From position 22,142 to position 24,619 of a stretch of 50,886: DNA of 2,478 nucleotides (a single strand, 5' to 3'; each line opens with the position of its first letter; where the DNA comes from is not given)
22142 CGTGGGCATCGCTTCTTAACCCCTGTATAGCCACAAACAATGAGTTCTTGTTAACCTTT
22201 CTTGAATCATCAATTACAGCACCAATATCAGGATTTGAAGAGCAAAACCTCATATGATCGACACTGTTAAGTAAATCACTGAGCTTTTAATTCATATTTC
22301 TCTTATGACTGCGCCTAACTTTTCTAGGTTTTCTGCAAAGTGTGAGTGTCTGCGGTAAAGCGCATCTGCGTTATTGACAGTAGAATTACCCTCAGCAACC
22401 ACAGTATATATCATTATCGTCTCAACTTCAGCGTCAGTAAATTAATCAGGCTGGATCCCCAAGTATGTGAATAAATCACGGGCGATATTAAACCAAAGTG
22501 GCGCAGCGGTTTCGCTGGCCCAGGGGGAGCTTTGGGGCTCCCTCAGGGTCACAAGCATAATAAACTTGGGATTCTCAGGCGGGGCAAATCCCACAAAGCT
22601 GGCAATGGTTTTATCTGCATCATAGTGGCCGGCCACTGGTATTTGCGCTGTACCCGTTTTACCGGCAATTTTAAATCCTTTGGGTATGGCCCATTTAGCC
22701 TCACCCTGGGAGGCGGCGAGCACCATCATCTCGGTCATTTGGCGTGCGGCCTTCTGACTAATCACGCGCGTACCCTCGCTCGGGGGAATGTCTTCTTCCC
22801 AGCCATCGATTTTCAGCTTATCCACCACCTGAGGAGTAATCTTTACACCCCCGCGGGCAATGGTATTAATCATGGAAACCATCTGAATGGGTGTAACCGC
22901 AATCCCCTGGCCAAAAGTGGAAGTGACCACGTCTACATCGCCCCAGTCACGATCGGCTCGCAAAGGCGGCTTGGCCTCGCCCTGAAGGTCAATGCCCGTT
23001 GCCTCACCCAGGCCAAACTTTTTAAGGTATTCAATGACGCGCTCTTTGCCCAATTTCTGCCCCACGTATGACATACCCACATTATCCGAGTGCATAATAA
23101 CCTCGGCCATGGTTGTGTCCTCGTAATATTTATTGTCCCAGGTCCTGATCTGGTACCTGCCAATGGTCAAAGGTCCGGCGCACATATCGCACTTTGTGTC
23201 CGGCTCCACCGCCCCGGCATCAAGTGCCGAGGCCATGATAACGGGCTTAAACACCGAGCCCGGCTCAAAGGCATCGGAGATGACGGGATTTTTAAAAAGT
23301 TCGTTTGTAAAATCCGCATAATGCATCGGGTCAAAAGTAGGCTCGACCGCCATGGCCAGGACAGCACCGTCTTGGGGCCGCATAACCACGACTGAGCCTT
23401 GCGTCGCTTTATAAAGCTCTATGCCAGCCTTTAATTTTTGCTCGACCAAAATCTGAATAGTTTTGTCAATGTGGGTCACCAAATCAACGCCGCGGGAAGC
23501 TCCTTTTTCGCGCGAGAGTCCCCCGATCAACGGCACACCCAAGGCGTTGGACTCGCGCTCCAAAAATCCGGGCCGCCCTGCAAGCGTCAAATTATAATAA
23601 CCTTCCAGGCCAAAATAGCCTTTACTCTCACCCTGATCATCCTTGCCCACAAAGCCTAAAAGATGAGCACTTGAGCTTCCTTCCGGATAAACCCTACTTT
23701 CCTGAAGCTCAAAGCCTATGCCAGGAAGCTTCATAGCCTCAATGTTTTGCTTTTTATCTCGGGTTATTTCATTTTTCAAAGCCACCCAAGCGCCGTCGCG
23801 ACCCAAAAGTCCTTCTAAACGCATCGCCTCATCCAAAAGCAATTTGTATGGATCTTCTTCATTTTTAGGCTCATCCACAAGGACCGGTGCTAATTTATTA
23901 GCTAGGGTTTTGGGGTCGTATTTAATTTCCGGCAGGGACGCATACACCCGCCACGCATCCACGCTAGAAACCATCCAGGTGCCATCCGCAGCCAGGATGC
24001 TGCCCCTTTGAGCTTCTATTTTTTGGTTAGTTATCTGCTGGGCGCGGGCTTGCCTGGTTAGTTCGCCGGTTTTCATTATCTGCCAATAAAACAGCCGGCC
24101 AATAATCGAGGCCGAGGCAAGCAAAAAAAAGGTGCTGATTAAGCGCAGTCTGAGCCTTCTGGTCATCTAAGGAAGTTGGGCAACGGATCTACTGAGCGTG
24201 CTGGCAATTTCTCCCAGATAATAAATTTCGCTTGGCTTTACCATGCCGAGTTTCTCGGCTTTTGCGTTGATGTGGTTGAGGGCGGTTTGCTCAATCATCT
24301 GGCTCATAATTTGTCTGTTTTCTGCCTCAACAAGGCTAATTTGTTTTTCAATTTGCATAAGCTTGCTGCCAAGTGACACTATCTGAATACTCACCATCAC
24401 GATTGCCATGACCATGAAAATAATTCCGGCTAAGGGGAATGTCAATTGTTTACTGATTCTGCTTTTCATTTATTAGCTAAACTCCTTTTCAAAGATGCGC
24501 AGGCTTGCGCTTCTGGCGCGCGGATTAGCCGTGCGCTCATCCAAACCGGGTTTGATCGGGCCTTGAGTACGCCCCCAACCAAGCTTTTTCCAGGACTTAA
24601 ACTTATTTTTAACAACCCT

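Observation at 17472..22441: Lesions concentrate in cytoplasmic peptidoglycan-precursor genes, while the membrane and periplasmic steps stay intact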

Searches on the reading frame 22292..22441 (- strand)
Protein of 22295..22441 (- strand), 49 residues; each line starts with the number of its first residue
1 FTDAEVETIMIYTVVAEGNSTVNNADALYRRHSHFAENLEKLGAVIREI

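Call 4: search_protein_families(library=pfam, proteins=[window:22292-22414:-], max_evalue=0.01)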
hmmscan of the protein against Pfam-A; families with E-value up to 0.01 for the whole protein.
window:22292-22414:- (40 aa): 0 families

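Call 20: search_solved_structures(query=window:22295-22441:-, max_evalue=10, show_alignments=3)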
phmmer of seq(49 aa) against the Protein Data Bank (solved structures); distinct sequences matched with E-value up to 10: 9.
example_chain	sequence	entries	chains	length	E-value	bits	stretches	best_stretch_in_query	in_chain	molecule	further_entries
2yvw_A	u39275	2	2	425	0.0021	21.3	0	8-47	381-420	UDP-N-acetylglucosamine 1-carboxyvinyltransferase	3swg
5u4h_A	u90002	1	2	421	0.0043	20.3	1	9-48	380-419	UDP-N-acetylglucosamine 1-carboxyvinyltransferase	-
6wfm_A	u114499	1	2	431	0.021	18.2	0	9-48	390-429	UDP-N-acetylglucosamine 1-carboxyvinyltransferase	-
3zh3_A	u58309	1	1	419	0.037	17.4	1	9-47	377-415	UDP-N-ACETYLGLUCOSAMINE 1-CARBOXYVINYLTRANSFERASE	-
3zh4_A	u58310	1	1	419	0.037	17.4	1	9-47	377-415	UDP-N-ACETYLGLUCOSAMINE 1-CARBOXYVINYLTRANSFERASE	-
6cn1_A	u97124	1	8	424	0.14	15.7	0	8-48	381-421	UDP-N-acetylglucosamine 1-carboxyvinyltransferase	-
3r38_A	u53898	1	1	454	0.67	13.6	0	9-47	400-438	UDP-N-acetylglucosamine 1-carboxyvinyltransferase 1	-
5wi5_A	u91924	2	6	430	1.1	12.9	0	6-48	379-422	UDP-N-acetylglucosamine 1-carboxyvinyltransferase 1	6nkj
4fqd_A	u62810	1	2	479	1.2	12.8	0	9-48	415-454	NikO protein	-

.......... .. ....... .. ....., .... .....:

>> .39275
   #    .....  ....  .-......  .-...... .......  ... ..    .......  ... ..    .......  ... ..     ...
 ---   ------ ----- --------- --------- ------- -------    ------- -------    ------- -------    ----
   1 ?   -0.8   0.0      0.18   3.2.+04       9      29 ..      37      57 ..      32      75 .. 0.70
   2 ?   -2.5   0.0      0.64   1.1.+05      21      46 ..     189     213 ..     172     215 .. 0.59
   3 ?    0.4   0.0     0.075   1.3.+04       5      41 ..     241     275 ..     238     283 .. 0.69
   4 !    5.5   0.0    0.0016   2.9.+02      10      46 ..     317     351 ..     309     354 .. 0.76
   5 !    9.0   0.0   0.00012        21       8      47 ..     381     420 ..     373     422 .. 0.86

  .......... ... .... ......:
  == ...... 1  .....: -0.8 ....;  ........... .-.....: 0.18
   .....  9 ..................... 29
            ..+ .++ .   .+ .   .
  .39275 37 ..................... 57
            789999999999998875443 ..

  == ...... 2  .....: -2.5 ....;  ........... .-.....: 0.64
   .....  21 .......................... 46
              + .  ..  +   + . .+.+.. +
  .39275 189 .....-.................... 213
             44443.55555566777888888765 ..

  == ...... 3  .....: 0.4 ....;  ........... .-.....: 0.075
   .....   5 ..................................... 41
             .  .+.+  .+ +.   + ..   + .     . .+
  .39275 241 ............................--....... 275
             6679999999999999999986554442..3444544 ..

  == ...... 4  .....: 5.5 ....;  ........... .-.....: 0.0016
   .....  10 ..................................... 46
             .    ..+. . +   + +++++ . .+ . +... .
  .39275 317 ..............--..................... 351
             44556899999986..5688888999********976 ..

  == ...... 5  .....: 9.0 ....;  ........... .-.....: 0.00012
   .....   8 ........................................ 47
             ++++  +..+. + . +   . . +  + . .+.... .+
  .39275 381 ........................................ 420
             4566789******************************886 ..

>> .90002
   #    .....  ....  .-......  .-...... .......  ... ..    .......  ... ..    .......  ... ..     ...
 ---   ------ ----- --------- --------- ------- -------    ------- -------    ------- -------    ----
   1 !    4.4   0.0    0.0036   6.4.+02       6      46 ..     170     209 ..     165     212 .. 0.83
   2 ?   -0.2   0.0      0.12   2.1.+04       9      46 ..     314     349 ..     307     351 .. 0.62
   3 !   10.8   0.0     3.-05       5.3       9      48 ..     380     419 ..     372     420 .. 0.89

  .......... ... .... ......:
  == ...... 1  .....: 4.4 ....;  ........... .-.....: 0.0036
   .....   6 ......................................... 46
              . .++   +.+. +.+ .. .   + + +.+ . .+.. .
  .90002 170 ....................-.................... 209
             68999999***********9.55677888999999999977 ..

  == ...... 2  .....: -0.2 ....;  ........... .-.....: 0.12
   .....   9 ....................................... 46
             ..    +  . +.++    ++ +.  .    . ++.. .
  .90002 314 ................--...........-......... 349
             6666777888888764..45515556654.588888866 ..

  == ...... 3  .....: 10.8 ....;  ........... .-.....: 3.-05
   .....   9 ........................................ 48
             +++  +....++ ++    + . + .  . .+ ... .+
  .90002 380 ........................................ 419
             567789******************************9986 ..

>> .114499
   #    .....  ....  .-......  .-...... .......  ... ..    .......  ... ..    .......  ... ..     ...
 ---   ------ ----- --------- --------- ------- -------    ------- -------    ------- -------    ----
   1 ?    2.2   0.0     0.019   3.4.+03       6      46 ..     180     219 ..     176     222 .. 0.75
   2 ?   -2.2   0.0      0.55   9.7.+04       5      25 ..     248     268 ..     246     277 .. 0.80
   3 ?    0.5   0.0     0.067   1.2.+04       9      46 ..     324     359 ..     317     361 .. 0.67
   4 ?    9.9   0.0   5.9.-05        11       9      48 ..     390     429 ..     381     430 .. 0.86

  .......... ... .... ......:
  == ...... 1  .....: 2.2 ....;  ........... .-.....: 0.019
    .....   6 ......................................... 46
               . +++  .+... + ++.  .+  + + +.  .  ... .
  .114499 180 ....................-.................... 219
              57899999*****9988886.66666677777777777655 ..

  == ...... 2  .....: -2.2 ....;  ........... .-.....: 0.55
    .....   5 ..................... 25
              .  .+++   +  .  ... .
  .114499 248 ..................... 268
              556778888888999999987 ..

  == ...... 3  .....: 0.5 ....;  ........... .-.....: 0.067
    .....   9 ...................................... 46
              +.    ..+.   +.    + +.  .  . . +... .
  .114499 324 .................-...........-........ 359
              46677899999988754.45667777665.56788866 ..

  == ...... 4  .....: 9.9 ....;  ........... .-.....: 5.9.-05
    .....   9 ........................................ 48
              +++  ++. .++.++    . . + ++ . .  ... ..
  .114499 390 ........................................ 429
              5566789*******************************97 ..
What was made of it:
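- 22292..22441 (-): murA relic: the last 49 codons plus the stop. The 5' portion (about 385 codons) is deleted, so the relic abuts the ftsI stop codon. PDB phmmer: eight of nine hits are MurA C-termini, best E 0.002 (call 20).
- Checked: Eight of nine PDB hits are MurA, aligned C-terminus to C-terminus (best E 0.002, call 20).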

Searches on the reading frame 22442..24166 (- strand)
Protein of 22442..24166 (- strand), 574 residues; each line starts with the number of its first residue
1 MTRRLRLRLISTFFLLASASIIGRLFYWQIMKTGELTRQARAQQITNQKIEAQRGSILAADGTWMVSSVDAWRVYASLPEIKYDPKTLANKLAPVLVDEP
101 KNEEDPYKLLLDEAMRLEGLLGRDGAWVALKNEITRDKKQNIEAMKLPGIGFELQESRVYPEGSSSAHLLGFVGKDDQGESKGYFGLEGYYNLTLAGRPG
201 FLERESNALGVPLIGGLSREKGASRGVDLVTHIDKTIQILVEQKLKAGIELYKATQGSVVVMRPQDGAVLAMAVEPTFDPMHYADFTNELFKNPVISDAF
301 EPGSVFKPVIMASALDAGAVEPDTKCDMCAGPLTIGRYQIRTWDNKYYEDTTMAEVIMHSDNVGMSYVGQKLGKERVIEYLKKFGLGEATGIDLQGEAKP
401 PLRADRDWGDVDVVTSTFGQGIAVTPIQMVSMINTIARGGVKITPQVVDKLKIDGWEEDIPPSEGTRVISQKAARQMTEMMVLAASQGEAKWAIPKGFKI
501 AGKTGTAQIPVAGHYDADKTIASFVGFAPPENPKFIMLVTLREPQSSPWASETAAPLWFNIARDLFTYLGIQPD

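Call 5: search_protein_families(library=pfam, proteins=[window:22442-24166:-], max_evalue=0.01)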
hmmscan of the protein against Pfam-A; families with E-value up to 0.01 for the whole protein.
window:22442-24166:- (574 aa): 3 families
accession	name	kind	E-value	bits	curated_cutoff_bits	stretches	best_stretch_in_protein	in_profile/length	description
PF00905.27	Transpeptidase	-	6.8e-69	232.8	22.1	1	257-557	1-293/299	Penicillin binding protein transpeptidase domain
PF03717.20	PBP_dimer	-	2.5e-18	67.6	24.4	1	50-211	2-174/180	Penicillin-binding Protein dimerisation domain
PF13354.11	Beta-lactamase2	-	5e-08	33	22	1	299-507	20-190/214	Beta-lactamase enzyme family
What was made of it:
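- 22442..24166 (-): ftsI (class B PBP), intact. SxxK, SxN and KTG motifs are present. Pfam PBP_dimer and Transpeptidase (call 5).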

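Call 8: find_encoding_contigs(protein=window:22442-24166:-, flank=10000, max_places=10)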
Protein window:22442-24166:- (574 aa): no gene with exactly this product is on record in the collection.

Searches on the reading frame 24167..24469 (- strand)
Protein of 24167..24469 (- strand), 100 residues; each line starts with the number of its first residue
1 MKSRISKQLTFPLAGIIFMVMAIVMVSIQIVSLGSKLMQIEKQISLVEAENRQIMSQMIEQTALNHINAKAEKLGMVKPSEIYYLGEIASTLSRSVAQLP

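Call 53: find_encoding_contigs(protein=window:24167-24469:-, flank=10000, max_places=10)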
Protein window:24167-24469:- (100 aa): 2 contigs read that carry it; 2 places shown.
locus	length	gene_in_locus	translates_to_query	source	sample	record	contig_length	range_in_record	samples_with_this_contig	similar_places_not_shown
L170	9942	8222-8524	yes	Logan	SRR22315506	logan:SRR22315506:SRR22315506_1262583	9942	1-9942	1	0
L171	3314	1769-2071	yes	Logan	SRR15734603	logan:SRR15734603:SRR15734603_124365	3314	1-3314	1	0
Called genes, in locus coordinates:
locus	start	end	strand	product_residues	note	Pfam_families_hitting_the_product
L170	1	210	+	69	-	?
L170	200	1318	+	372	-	PF00483:NTP_transferase, PF12804:NTP_transf_3 (weak), PF22640:ManC_GMP_beta-helix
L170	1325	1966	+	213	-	PF02397:Bac_transf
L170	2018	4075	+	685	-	PF13196:DUF4012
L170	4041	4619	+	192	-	PF11967:RecO_N, PF02565:RecO_C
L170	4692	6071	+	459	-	PF28494:GlyRS_ins_1 (faint), PF03129:HGTP_anticodon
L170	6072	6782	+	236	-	-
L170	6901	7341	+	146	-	PF02381:MraZ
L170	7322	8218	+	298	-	PF01795:Methyltransf_5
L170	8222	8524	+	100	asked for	-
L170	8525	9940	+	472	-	?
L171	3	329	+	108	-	?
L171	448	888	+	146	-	PF02381:MraZ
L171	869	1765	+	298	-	PF01795:Methyltransf_5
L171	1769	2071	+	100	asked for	-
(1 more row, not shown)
